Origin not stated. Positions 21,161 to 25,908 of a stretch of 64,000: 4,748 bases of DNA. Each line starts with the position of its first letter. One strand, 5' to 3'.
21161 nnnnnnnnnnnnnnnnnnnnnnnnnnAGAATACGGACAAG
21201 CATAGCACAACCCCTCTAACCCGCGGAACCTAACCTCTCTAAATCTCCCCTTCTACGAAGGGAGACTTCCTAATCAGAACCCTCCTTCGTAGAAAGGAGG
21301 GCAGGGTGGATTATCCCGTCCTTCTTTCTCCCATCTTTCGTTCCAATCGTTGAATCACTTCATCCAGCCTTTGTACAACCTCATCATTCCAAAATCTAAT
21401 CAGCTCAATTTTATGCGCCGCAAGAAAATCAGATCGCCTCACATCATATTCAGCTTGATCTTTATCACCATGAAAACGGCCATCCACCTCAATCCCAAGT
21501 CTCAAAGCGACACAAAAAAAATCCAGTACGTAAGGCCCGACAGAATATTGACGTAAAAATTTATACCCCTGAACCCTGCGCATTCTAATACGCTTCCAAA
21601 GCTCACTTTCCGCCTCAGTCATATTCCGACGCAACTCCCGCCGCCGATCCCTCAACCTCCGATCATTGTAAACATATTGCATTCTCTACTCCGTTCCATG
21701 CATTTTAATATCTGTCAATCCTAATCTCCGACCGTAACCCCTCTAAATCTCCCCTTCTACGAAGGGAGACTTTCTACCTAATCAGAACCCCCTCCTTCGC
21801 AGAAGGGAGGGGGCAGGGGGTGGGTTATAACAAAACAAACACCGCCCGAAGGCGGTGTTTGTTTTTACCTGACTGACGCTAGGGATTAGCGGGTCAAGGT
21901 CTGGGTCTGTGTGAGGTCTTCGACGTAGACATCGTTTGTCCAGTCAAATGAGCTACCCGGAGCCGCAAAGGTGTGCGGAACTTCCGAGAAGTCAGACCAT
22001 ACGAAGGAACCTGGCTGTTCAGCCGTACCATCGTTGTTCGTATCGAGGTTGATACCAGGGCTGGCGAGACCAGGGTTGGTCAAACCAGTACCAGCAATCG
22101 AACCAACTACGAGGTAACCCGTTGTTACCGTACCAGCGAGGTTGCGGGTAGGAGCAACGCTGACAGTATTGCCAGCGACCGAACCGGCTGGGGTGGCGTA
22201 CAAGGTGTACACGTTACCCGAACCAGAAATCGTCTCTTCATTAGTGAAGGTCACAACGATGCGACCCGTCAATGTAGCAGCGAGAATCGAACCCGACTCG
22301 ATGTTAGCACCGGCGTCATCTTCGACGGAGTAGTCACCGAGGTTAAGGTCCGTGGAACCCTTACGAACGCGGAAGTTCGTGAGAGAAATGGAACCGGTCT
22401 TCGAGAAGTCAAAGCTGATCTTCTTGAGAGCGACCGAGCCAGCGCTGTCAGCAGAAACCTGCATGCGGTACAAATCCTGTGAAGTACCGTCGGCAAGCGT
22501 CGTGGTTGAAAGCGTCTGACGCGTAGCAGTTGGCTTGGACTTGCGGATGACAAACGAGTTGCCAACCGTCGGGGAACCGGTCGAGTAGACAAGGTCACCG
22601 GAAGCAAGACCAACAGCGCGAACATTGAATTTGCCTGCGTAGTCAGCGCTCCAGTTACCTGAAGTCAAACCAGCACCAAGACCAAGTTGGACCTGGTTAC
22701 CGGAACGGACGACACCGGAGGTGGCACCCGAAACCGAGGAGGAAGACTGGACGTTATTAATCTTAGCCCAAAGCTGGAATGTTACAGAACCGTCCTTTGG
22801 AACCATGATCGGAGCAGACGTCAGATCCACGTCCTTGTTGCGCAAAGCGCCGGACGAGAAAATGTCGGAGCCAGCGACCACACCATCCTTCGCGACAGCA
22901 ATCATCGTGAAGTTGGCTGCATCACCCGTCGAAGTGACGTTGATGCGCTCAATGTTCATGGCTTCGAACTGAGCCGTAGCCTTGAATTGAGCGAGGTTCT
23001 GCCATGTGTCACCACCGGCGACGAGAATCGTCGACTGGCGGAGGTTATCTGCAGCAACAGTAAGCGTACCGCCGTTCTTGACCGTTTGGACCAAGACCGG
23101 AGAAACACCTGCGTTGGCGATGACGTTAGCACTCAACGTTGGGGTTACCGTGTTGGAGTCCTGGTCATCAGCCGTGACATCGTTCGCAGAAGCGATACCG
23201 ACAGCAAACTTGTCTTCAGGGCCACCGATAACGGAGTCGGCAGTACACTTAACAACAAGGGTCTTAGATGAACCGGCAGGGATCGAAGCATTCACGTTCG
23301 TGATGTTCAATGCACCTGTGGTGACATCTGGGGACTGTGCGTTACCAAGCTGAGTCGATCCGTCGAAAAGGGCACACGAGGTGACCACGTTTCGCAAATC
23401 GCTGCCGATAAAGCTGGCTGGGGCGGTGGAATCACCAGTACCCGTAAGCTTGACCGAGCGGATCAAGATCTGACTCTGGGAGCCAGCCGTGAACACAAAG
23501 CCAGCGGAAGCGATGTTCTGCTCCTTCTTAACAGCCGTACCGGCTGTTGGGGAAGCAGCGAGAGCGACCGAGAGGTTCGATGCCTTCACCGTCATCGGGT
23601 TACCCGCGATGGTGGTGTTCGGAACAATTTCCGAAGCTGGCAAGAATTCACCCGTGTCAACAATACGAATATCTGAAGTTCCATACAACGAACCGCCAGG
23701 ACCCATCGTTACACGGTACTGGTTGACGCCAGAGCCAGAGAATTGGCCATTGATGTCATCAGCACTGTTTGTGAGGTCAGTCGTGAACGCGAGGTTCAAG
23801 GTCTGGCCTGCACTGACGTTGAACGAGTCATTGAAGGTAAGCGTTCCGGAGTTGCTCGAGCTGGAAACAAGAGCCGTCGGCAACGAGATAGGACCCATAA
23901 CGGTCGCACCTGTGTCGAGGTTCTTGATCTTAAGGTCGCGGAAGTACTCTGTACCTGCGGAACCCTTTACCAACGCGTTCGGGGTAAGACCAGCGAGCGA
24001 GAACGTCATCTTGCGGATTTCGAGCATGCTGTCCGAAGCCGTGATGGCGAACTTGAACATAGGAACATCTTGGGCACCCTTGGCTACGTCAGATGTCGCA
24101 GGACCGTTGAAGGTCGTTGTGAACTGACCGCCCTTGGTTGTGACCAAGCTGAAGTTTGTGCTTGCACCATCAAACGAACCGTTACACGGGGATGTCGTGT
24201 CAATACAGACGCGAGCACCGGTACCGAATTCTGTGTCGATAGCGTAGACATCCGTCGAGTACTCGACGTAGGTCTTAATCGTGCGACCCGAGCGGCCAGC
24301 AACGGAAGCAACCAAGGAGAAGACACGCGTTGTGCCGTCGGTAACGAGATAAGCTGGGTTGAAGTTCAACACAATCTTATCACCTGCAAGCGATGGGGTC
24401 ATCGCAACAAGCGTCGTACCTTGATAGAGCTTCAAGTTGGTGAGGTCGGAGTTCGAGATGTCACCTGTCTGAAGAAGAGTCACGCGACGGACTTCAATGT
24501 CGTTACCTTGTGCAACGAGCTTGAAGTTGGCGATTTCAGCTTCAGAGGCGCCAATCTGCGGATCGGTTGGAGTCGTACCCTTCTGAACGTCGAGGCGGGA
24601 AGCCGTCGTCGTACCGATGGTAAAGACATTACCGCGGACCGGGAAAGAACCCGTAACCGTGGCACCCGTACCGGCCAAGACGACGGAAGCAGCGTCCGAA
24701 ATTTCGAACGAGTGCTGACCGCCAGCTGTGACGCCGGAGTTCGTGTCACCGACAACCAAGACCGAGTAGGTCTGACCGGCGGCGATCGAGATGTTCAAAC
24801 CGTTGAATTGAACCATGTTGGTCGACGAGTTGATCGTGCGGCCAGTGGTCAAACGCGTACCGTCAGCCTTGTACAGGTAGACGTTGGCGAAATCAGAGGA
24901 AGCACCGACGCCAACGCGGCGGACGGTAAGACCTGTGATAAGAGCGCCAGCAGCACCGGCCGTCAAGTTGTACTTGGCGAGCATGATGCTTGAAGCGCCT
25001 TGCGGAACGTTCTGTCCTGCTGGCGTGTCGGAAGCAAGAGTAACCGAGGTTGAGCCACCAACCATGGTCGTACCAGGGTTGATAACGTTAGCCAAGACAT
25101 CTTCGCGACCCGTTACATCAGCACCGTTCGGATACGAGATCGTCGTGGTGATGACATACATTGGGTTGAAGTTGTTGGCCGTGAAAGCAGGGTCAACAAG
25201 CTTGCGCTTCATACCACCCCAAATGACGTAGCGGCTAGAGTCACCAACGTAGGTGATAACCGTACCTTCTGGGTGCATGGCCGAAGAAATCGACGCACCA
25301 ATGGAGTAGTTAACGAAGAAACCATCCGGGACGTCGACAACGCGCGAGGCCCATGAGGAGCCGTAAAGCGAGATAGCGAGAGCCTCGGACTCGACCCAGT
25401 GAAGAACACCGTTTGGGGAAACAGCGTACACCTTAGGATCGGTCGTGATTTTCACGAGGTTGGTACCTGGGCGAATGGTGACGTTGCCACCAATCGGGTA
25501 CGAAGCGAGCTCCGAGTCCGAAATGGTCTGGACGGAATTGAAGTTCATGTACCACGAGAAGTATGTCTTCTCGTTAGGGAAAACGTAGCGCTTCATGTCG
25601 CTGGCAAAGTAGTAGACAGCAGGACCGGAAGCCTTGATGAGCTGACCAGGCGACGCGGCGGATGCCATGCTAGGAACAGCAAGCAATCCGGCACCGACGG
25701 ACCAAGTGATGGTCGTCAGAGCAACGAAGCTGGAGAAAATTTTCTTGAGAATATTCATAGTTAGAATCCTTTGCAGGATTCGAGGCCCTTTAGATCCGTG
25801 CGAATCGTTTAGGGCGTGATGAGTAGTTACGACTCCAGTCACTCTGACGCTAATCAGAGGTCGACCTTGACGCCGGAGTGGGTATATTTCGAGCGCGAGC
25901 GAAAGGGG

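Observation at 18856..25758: Candidate surface-layer protein O-glycosylation system: Wzy_C+TPR membrane enzyme next to a 1290-aa S/T-rich secreted protein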

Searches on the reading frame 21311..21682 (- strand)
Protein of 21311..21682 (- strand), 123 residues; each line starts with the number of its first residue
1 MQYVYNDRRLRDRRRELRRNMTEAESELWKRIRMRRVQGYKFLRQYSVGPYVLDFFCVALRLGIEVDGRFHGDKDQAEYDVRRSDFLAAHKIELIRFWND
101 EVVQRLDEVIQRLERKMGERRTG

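Call 4: search_protein_families(library=pfam, proteins=[window:21311-21682:-], max_evalue=0.01)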
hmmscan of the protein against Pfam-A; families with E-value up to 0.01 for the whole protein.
window:21311-21682:- (123 aa): 2 families
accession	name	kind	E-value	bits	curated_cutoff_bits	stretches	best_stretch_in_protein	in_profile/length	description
PF04480.18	DUF559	-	6.9e-30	103.6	20.6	1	9-115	2-106/109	Protein of unknown function (DUF559)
PF18741.7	MTES_1575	-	2.4e-10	40.8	38.2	1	37-116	11-95/96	REase_MTES_1575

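Call 5: search_protein_families(library=ncbifam, proteins=[window:21311-21682:-], max_evalue=0.01)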
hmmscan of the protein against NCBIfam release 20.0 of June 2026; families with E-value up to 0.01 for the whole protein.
window:21311-21682:- (123 aa): 1 family
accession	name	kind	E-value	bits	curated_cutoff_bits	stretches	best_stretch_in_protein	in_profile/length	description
NF007294.0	PRK09767.1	equivalog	3.9e-22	78.5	218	1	10-117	5-110/117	DUF559 domain-containing protein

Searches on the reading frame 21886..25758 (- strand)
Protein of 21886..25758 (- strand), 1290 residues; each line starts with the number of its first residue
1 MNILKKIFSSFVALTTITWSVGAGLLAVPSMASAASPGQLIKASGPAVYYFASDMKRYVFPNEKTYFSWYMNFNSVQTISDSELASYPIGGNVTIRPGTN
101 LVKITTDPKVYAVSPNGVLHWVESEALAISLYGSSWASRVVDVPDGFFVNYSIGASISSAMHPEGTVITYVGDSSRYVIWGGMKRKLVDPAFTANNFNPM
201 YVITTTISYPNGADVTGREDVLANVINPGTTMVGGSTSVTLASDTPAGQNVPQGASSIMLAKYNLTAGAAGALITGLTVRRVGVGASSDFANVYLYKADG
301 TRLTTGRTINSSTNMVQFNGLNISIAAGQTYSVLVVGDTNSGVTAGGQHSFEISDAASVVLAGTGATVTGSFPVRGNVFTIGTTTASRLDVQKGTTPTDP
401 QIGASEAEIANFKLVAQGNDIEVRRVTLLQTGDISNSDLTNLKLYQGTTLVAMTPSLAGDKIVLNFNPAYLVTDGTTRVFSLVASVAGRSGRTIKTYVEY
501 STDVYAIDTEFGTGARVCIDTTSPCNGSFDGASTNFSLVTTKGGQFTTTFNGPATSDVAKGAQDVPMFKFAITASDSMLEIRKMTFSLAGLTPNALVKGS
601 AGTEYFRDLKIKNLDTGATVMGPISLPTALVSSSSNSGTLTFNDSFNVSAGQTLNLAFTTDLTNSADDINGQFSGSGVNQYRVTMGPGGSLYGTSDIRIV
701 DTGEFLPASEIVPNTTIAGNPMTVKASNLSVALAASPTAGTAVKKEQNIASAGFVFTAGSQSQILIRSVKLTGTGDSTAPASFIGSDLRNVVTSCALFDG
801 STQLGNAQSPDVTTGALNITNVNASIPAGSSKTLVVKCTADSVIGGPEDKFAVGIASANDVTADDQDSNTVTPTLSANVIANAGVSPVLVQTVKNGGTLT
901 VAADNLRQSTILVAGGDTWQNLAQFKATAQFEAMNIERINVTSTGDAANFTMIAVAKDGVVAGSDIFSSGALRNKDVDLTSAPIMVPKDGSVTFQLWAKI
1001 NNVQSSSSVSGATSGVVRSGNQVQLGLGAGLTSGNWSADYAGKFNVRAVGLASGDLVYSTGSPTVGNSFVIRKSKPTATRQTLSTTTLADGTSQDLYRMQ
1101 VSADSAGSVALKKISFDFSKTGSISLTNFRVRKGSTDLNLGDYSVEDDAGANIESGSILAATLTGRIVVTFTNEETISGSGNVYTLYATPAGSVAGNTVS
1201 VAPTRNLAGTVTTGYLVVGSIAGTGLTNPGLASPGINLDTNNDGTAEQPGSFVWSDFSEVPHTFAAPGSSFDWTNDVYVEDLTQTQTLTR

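Call 4: search_protein_families(library=pfam, proteins=[window:21886-25758:-], max_evalue=0.01)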
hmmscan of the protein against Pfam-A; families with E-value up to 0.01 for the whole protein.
window:21886-25758:- (1290 aa): 0 families

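Call 5: search_protein_families(library=ncbifam, proteins=[window:21886-25758:-], max_evalue=0.01)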
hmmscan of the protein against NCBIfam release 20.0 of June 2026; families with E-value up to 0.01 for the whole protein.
window:21886-25758:- (1290 aa): 0 families

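Call 18: find_homologous_proteins(query=window:21886-25758:-, max_evalue=0.00001)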
Query window:21886-25758:- (1290 aa): 1324 proteins with E <= 0.00001 among 8000 candidates; the best 120 are listed.
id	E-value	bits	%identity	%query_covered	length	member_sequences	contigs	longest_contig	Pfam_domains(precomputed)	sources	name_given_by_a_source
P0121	0.0e+0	2769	100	100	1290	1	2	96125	-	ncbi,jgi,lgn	-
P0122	0.0e+0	2377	84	100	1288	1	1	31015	-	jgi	jgi:hypothetical protein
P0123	0.0e+0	2313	82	100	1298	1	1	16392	-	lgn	-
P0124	0.0e+0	2302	82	100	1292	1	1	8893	-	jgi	jgi:hypothetical protein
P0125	0.0e+0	2270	80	100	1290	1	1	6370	PF06280.19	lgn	-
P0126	0.0e+0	2232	79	100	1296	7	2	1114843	-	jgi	jgi:hypothetical protein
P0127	0.0e+0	2232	79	100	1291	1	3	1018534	-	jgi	jgi:hypothetical protein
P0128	0.0e+0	2214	78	100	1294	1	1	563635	-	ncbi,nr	ncbi:hypothetical protein K8R04_01230 [Candidatus Uhrbacteria bacterium]|nr:hypothetical protein [Ca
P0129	0.0e+0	2144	76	100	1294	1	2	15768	-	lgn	-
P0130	0.0e+0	2135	76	100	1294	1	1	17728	-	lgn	-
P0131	0.0e+0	2113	75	100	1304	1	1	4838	-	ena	-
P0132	0.0e+0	2086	75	100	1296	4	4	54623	-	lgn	-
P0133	0.0e+0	2015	72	100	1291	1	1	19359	-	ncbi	-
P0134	0.0e+0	1911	68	100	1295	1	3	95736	-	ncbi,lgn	-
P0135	0.0e+0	1822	66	100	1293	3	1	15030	-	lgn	-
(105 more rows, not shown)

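Call 67: predict_structure(alignment_id=A3)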
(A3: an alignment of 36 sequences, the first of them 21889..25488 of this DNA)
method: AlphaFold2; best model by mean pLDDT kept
length: 1200 residues; sequences in the alignment: 36
mean_pLDDT: 83.9   pTM: 0.45
mean pLDDT of the five models: 83.9, 83.0, 82.6, 81.1, 80.7
residues with pLDDT >= 90: 526; 70-90: 500; 50-70: 121; < 50: 53
segments of 3 or more residues with pLDDT < 50: 1-9, 25-28, 56-70, 120-125, 131-143, 1173-1177
pLDDT, mean of each block of 10 residues (from residue 1): 38 66 54 68 65 49 42 71 69 61 67 65 48 38 69 84 88 89 89 89 88 86 88 87 91 75 90 75 91 88 92 89 92 93 88 93 91 91 93 88 91 90 88 84 91 88 91 94 91 93 89 91 94 82 77 93 95 88 86 85 90 84 92 93 90 92 94 93 84 86 92 85 88 90 94 87 93 92 93 90 92 69 81 91 94 87 91 90 90 93 92 70 75 87 88 91 88 74 86 88 92 80 92 91 91 91 89 92 85 93 91 82 84 78 86 83 80 49 77 84
secondary structure, 60 per line:
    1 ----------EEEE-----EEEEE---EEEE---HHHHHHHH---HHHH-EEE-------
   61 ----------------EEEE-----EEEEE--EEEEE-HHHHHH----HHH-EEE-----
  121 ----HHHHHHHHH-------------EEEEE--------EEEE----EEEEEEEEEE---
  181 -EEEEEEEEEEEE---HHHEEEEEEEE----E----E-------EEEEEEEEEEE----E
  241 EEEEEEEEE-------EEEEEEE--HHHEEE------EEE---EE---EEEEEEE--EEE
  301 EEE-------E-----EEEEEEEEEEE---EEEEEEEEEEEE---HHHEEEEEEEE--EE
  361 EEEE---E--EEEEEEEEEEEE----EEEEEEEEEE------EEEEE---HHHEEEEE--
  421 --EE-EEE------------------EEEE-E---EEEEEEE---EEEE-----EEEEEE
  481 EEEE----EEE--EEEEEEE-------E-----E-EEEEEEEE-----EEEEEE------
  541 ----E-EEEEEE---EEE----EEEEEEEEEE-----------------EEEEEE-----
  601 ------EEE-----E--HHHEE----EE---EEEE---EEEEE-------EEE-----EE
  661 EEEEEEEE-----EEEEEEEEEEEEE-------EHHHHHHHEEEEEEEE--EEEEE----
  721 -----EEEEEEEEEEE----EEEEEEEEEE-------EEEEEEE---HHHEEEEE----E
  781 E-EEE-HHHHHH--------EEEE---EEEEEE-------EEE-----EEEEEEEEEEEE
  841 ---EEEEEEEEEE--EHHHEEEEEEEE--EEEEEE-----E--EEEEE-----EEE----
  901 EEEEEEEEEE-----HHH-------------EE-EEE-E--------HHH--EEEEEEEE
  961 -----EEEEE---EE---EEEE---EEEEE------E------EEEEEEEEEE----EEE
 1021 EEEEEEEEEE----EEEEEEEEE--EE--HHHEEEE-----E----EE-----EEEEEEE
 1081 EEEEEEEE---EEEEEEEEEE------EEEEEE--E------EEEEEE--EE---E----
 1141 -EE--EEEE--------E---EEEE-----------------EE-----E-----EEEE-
elements in order (helices of 4 or more, strands of 3 or more residues): E11-14 E20-24 E28-31 H35-42 H46-49 E51-53 E77-80 E86-90 E93-97 H99-104 E113-115 H125-133 E147-151 E160-163 E168-177 E182-193 E200-207 E225-235 E240-249 E257-263 E269-271 E278-280 E289-295 E298-303 E317-327 E331-342 E349-356 E359-364 E371-382 E387-396 E403-407 E414-418 E426-428 E447-450 E456-462 E466-469 E475-484 E489-491 E494-500 E516-523 E529-534 E547-552 E556-558 E563-572 E590-595 E607-609 E632-635 E639-643 E651-653 E659-668 E674-686 H695-701 E702-709 E712-716 E726-736 E741-750 E758-764 E771-775 E783-785 H787-792 E801-804 E808-813 E821-823 E829-840 E844-853 E860-867 E870-875 E884-888 E894-896 E901-910 E935-937 E953-960 E966-970 E979-982 E986-990 E1004-1013 E1018-1030 E1035-1043 E1053-1056 E1074-1088 E1092-1101 E1108-1113 E1123-1128 E1146-1149 E1162-1165 E1196-1199

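Call 71: fold_search(model_id=the predicted structure, library=pdb)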
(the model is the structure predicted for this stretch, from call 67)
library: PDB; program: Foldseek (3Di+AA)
matches with E <= 10: 1800; with E <= 0.001: 192
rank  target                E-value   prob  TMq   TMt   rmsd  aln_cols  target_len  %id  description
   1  8beg_B                2.6e-16  1.00  0.14  0.21  20.4       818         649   10  Structure of Ig-like domains from PrgB (released 2022-11-30)
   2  8beg_A                3.6e-16  1.00  0.13  0.19  20.2       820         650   10  Structure of Ig-like domains from PrgB (released 2022-11-30)
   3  9ijj_4I               5.1e-16  1.00  0.13  0.06  32.7      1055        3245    9  In situ structure of the central apparatus in mouse sperm axoneme. (released 2025-06-04)
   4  9ijj_h                1.2e-15  1.00  0.11  0.10  50.4      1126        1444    7  In situ structure of the central apparatus in mouse sperm axoneme. (released 2025-06-04)
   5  9ijj_O                4.6e-15  1.00  0.13  0.13  33.1      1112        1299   10  In situ structure of the central apparatus in mouse sperm axoneme. (released 2025-06-04)
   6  7sqc_O0               1.2e-14  1.00  0.12  0.12  36.7      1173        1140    7  Ciliary C1 central pair apparatus isolated from Chlamydomonas reinhardtii (released 2022-04-13)
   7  7som_D                1.8e-14  1.00  0.13  0.11  33.0      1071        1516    9  Ciliary C2 central pair apparatus isolated from Chlamydomonas reinhardtii (released 2022-04-13)
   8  9ijj_4G               9.1e-14  1.00  0.12  0.05  33.0      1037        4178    9  In situ structure of the central apparatus in mouse sperm axoneme. (released 2025-06-04)
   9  9ijj_C                2.8e-13  1.00  0.11  0.12  29.8      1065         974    8  In situ structure of the central apparatus in mouse sperm axoneme. (released 2025-06-04)
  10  9ijj_4H               1.0e-12  1.00  0.11  0.05  50.7      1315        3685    8  In situ structure of the central apparatus in mouse sperm axoneme. (released 2025-06-04)
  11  7sqc_2A               1.2e-12  1.00  0.15  0.21  37.0      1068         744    7  Ciliary C1 central pair apparatus isolated from Chlamydomonas reinhardtii (released 2022-04-13)
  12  9ijj_4J               1.6e-12  1.00  0.10  0.13  31.6      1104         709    9  In situ structure of the central apparatus in mouse sperm axoneme. (released 2025-06-04)
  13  8wa2_F                3.9e-12  1.00  0.14  0.12  30.5       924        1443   10  cryo-EM structure of native mastigonemes isolated from Chlamydomonas reinhardtii at 3.0 angstrom resolution (released 2024-04-10)
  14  8wa2_D                4.6e-12  1.00  0.18  0.15  21.9      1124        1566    9  cryo-EM structure of native mastigonemes isolated from Chlamydomonas reinhardtii at 3.0 angstrom resolution (released 2024-04-10)
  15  9ijj_P                6.7e-12  1.00  0.12  0.19  20.3       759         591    8  In situ structure of the central apparatus in mouse sperm axoneme. (released 2025-06-04)
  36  8b0g_A                4.8e-10  1.00  0.09  0.09  50.8      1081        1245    8  2C9, C5b9-CD59 structure (released 2023-02-22)
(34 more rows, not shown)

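Call 102: search_solved_structures(query=A3, max_evalue=0.1)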
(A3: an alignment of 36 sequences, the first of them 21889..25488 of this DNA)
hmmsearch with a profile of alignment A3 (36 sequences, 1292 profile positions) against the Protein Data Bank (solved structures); distinct sequences matched with E-value up to 0.1: 0.
